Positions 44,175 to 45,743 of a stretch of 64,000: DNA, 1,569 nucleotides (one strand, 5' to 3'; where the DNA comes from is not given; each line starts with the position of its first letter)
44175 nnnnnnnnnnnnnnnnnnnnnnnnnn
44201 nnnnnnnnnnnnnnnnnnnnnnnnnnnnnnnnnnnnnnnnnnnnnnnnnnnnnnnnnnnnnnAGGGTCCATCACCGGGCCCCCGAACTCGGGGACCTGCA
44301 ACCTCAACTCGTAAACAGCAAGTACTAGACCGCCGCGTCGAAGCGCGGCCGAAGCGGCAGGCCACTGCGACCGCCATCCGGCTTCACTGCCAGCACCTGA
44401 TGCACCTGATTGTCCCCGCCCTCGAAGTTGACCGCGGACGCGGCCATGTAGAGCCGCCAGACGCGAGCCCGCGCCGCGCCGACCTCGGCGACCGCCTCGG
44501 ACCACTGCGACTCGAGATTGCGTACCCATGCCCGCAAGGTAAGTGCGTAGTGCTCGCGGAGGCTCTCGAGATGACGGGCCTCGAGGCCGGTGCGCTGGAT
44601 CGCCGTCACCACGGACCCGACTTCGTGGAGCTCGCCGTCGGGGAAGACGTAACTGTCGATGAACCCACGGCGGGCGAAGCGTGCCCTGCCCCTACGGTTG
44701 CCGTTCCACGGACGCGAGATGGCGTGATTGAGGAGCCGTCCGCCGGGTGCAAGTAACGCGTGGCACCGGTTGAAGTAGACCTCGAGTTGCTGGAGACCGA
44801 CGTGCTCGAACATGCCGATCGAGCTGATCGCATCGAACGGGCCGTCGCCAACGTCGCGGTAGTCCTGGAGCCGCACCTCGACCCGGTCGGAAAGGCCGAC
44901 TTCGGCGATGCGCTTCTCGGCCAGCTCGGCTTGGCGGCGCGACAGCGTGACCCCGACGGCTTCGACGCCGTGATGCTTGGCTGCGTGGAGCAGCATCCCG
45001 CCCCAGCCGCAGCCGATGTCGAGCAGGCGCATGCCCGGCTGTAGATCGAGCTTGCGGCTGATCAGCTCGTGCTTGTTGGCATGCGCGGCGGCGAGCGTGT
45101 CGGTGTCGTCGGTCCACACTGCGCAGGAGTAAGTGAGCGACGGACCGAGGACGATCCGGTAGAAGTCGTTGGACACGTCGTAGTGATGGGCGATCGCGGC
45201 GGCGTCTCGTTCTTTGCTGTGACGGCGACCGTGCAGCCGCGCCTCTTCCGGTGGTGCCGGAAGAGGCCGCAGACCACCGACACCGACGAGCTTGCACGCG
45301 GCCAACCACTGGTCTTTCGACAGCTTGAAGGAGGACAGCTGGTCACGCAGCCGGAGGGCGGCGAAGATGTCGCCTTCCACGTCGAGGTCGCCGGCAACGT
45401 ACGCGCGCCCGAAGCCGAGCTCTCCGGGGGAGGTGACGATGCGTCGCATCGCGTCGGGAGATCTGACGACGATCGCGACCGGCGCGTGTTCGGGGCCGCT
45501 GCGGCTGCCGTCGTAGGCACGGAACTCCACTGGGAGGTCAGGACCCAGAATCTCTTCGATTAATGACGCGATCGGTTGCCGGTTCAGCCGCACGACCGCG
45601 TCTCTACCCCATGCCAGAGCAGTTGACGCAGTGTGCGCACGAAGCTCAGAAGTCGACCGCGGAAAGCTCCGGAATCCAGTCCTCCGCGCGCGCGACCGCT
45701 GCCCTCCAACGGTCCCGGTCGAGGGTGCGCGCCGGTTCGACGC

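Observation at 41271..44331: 3-kb IS481-type-bounded insertion with a CTAGACC duplication, placed exactly between the stop codons of two convergent genes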

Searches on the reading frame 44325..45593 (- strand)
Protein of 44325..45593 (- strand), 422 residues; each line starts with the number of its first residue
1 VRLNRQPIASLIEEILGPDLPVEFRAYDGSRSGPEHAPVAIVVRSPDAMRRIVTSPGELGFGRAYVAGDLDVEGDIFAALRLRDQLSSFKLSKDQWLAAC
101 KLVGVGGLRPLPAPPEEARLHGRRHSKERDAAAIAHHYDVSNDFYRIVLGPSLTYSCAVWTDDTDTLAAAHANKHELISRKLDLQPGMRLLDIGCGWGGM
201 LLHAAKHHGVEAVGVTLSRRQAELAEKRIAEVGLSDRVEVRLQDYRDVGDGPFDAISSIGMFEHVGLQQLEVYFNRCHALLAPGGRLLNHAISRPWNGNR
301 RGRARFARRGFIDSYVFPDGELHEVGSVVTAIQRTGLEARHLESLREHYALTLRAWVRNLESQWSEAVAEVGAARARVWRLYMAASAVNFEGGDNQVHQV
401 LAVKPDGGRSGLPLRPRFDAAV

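Call 6: search_protein_families(library=pfam, max_evalue=0.01, proteins=[window:44325-45593:-])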
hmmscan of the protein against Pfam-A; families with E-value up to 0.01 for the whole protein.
window:44325-45593:- (422 aa): 11 families
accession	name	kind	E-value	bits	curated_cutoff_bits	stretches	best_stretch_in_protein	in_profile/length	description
PF02353.26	CMAS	-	1.8e-93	313.2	27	1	125-400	1-273/273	Mycolic acid cyclopropane synthetase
PF13649.12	Methyltransf_25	-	5.2e-16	59.6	27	1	191-285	2-97/97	Methyltransferase domain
PF08242.18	Methyltransf_12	-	1.3e-15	58.3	30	1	191-287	1-98/98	Methyltransferase domain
PF08241.18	Methyltransf_11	-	8.1e-14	52.5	21.2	1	191-288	1-94/95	Methyltransferase domain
PF13489.12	Methyltransf_23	-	3.4e-13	50.1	27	1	178-296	13-123/164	Methyltransferase domain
PF13847.12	Methyltransf_31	-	5e-08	33.2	27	1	185-288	2-108/145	Methyltransferase domain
PF01135.25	PCMT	-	0.00037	20.8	20.3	1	172-256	63-146/210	Protein-L-isoaspartate(D-aspartate) O-methyltransferase (PCMT)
PF05175.20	MTS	-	0.00085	19.4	23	1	180-258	25-104/170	Methyltransferase small domain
PF07021.18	MetW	-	0.0011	19.1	21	1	184-222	11-49/193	Methionine biosynthesis protein MetW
PF01728.25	FtsJ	-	0.0058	17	24.1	0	178-238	12-73/181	FtsJ-like methyltransferase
PF08123.19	DOT1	-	0.0061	16.6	23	1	178-230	34-87/205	Histone methylation protein DOT1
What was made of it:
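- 44325..45593 (-): Cyclopropane-fatty-acyl-phospholipid synthase gene (cfa, 422 aa). Its stop codon is the reverse complement of 44325-27, in the right copy of the target. Pfam PF02353, E 1.8e-93 (call 6).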

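Call 7: search_protein_families(library=ncbifam, max_evalue=0.01, proteins=[window:44325-45593:-])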
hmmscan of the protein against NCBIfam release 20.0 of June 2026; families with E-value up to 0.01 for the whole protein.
window:44325-45593:- (422 aa): 26 families (the best 25 are shown)
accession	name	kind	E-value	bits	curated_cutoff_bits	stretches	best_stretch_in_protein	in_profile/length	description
NF040703.1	cyclopro_CfaB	exception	8.7e-98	327.7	650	2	118-413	91-386/393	C17 cyclopropane fatty acid synthase CfaB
NF053839.1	CPFASynBruc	equivalog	1.5e-76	258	600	1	36-401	35-381/410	cyclopropane fatty acid synthase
NF008686.0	PRK11705.1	equivalog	6.1e-74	249.4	400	1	37-404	35-372/383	cyclopropane fatty acyl phospholipid synthase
NF040660.1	mycolic_MTase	equivalog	1.5e-54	185.5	390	1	133-400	7-279/283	cyclopropane mycolic acid synthase family methyltransferase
NF043040.1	corrin_prot_MT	hypoth_equivalog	7.5e-15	54.9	180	1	175-345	32-204/216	corrinoid protein-associated methyltransferase CpaM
NF041943.1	GPPMT_Stmyces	equivalog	1.9e-12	47.7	400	1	135-297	29-185/272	geranyl diphosphate 2-C-methyltransferase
TIGR01983.1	UbiG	equivalog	6.6e-11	41.9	102.95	1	183-296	49-158/228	bifunctional 2-polyprenyl-6-hydroxyphenol methylase/3-demethylubiquinol 3-O-methyltransferase UbiG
NF041675.1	sarc_dimgly_tmase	equivalog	9.4e-08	32.3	550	1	135-268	12-150/278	sarcosine/dimethylglycine N-methyltransferase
NF045667.1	MTase_DVU1556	equivalog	1.1e-07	31.5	155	1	182-288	18-118/213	DVU_1556 family methyltransferase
TIGR02021.1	BchM-ChlM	equivalog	1.3e-06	28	158.9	1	178-271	44-137/218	magnesium protoporphyrin IX methyltransferase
NF047649.1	MTase_UXPK_star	exception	1.3e-05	24.4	460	1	183-288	74-180/283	methyltransferase/UXPK-star double selenoprotein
TIGR04074.1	bacter_Hen1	equivalog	1.7e-05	23.5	340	1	170-275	266-378/462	3' terminal RNA ribose 2'-O-methyltransferase Hen1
TIGR02469.1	CbiT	equivalog_domain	3.3e-05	24.2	78.3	1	180-292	13-123/124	precorrin-6Y C5,15-methyltransferase (decarboxylating) subunit CbiT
NF041537.1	ArsM_AhpD_UU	exception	3.6e-05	22.7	510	1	184-288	74-179/345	arsenite methyltransferase/AhpD domain selenoprotein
NF041081.1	prot_lys_mtase_Arch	equivalog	0.00012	22.1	200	1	191-249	14-73/142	protein-lysine N-methyltransferase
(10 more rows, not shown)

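Call 8: find_encoding_contigs(protein=window:44325-45593:-, flank=10000, max_places=10)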
Protein window:44325-45593:- (422 aa): no gene with exactly this product is on record in the collection.
